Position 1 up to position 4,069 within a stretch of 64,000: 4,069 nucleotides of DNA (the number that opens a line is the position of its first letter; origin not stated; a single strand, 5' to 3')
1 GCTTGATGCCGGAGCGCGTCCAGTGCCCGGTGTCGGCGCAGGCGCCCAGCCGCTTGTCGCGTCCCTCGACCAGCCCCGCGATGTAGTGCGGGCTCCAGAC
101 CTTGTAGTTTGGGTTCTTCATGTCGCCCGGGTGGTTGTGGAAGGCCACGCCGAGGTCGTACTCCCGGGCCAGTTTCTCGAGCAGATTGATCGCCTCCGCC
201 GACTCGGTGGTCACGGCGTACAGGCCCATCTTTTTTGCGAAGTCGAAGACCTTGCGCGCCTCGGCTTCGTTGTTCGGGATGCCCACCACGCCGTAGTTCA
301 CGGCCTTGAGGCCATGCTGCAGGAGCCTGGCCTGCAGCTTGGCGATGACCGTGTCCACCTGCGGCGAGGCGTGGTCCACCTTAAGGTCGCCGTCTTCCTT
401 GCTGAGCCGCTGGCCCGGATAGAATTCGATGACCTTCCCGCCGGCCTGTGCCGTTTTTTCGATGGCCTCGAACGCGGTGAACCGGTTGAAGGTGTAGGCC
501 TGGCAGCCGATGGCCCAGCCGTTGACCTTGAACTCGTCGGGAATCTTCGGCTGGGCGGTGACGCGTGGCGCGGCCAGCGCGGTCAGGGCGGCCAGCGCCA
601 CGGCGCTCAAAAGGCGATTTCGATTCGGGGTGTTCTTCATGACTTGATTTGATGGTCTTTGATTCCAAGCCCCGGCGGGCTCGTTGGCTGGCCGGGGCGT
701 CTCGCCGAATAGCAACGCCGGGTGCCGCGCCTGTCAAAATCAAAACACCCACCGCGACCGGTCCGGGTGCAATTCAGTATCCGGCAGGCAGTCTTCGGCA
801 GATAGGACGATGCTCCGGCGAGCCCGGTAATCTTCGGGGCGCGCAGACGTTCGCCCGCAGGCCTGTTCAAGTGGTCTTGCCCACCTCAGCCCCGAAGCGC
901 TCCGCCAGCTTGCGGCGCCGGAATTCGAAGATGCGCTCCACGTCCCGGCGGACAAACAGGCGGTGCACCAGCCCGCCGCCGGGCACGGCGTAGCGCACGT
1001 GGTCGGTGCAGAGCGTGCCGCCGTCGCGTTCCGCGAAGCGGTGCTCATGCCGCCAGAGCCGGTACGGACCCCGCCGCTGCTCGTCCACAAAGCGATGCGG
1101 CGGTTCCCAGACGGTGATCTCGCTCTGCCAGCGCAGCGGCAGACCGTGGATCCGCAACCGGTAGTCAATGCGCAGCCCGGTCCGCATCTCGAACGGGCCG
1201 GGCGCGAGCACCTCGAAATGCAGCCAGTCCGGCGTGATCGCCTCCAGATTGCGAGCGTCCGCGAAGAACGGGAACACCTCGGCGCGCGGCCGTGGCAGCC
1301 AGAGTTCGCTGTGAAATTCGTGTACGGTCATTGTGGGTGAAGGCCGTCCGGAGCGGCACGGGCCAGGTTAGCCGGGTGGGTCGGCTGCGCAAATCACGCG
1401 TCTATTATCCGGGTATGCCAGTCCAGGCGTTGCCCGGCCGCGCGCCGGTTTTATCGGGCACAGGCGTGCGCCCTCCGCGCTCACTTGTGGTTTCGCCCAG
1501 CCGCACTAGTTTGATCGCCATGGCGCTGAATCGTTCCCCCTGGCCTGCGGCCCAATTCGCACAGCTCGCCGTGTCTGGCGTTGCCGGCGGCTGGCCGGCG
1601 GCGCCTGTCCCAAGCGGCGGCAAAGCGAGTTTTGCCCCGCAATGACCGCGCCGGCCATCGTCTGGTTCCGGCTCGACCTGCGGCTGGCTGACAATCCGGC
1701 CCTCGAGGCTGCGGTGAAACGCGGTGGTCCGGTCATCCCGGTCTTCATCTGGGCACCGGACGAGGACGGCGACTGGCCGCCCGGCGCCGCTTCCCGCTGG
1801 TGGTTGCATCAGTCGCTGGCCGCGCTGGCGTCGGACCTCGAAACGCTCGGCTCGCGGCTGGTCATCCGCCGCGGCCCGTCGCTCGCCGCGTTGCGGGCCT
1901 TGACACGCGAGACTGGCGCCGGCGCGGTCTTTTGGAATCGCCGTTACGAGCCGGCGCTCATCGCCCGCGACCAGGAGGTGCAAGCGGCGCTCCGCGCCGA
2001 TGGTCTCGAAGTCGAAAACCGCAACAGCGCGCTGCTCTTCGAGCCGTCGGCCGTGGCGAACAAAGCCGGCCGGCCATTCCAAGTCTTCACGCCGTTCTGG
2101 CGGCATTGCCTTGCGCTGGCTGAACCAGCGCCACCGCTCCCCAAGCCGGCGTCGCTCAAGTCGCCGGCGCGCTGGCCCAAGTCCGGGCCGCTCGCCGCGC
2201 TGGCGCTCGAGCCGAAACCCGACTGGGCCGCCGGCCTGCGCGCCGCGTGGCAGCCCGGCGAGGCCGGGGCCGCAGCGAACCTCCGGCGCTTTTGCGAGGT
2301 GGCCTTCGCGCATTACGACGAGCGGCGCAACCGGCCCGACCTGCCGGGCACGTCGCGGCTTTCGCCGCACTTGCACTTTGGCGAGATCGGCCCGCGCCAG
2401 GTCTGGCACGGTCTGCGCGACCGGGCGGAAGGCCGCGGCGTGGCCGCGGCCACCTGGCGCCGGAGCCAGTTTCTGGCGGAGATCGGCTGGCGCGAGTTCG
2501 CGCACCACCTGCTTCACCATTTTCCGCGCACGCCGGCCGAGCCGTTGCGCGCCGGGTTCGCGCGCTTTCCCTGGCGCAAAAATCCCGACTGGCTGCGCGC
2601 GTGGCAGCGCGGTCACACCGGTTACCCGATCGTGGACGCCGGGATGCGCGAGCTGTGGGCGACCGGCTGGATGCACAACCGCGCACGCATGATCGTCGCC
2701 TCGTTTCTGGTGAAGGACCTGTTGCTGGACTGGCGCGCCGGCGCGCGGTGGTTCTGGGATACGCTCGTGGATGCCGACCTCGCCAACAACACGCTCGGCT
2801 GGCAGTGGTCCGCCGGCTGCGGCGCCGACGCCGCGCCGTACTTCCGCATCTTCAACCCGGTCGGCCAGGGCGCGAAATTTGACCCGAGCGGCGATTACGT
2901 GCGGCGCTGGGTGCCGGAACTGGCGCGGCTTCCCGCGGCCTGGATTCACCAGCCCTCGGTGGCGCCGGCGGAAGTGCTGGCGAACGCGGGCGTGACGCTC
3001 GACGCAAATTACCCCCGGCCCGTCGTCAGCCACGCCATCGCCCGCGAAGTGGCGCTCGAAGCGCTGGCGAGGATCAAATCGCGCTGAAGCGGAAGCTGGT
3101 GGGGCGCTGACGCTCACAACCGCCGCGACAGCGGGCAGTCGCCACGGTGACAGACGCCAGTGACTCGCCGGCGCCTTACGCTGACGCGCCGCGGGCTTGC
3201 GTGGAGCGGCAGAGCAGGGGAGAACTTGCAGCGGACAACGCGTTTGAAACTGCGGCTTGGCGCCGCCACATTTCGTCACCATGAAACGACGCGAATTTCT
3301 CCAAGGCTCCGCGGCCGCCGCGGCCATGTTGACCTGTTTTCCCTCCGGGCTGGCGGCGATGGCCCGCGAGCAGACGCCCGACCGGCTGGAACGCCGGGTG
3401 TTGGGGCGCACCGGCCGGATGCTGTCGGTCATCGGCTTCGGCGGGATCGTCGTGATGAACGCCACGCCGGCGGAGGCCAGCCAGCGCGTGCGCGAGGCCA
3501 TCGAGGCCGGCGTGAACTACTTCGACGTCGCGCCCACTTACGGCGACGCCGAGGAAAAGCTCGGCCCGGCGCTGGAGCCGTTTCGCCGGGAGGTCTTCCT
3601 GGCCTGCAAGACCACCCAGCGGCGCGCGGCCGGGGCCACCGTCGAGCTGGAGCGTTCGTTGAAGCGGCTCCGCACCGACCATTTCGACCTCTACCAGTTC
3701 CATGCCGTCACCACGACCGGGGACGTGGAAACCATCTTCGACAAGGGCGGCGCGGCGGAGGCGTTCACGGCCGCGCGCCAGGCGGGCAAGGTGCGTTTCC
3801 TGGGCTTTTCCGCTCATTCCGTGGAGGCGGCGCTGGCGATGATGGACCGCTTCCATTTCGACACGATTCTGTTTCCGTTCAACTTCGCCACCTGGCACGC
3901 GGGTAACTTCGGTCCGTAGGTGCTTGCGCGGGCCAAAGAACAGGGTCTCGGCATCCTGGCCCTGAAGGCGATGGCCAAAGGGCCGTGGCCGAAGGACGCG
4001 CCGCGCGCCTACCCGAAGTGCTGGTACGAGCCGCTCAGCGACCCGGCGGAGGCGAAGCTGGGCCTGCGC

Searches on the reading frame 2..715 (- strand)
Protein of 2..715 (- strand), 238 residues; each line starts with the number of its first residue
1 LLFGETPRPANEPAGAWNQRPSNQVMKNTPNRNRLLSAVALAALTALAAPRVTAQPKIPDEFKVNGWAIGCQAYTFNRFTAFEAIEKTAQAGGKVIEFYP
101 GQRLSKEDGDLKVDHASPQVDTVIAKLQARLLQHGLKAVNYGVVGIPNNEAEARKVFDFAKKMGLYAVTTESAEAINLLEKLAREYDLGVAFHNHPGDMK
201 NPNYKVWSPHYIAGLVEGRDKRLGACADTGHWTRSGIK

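Call 20: search_protein_families(library=pfam, proteins=[window:2-715:-], max_evalue=0.001)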
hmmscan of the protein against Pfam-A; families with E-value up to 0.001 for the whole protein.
window:2-715:- (238 aa): 1 family
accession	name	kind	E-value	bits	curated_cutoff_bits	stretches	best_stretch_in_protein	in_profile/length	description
PF01261.30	AP_endonuc_2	-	3.7e-07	30.5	31.1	1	86-233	2-163/249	Xylose isomerase-like TIM barrel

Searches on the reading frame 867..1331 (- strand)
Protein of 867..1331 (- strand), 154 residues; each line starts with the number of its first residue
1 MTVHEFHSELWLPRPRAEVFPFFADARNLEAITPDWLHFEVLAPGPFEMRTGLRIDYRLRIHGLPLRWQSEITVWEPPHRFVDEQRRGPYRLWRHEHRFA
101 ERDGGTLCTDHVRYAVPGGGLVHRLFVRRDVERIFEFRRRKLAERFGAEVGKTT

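Call 20: search_protein_families(library=pfam, proteins=[window:867-1331:-], max_evalue=0.001)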
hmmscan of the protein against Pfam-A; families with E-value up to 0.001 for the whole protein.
window:867-1331:- (154 aa): 1 family
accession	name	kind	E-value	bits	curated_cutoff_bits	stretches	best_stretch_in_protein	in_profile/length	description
PF03364.25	Polyketide_cyc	-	1.7e-10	41.7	23.4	1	13-133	2-116/126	Polyketide cyclase / dehydrase and lipid transport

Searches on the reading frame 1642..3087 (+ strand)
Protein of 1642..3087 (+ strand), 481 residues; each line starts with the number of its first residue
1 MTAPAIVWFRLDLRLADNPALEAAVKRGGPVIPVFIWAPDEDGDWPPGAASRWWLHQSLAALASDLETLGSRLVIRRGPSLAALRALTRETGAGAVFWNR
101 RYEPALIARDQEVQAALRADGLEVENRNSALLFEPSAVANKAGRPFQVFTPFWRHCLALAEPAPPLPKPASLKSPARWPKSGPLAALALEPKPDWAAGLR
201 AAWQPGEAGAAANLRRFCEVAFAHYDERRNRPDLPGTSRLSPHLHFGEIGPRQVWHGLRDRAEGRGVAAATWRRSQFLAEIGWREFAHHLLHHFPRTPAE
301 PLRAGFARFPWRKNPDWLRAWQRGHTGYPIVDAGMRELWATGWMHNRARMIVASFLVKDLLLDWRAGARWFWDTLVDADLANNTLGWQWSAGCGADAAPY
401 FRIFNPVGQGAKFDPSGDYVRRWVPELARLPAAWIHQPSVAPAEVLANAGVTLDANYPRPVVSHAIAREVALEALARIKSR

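Call 20: search_protein_families(library=pfam, proteins=[window:1642-3087:+], max_evalue=0.001)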
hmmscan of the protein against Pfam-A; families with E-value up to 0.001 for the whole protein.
window:1642-3087:+ (481 aa): 2 families
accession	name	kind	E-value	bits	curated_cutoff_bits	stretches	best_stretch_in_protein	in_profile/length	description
PF03441.19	FAD_binding_7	-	1.2e-88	296.3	27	1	277-475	1-201/203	FAD binding domain of DNA photolyase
PF00875.24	DNA_photolyase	-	2.6e-53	180.8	26.6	1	5-168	1-162/164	DNA photolyase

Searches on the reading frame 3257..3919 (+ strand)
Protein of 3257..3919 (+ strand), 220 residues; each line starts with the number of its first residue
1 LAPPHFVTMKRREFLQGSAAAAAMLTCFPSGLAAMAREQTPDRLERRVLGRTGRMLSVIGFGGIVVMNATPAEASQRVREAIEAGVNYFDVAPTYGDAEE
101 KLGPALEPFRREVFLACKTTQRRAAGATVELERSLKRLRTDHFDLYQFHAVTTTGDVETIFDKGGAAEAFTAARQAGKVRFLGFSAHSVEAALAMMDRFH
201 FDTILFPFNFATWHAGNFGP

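Call 20: search_protein_families(library=pfam, proteins=[window:3257-3919:+], max_evalue=0.001)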
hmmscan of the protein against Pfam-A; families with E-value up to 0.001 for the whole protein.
window:3257-3919:+ (220 aa): 2 families
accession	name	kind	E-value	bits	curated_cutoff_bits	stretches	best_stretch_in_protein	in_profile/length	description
PF00248.27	Aldo_ket_red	-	2e-22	80.1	24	1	60-195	3-149/291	Aldo/keto reductase family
PF10518.14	TAT_signal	-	0.00044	20.5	22.7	1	9-25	2-18/21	TAT (twin-arginine translocation) pathway signal sequence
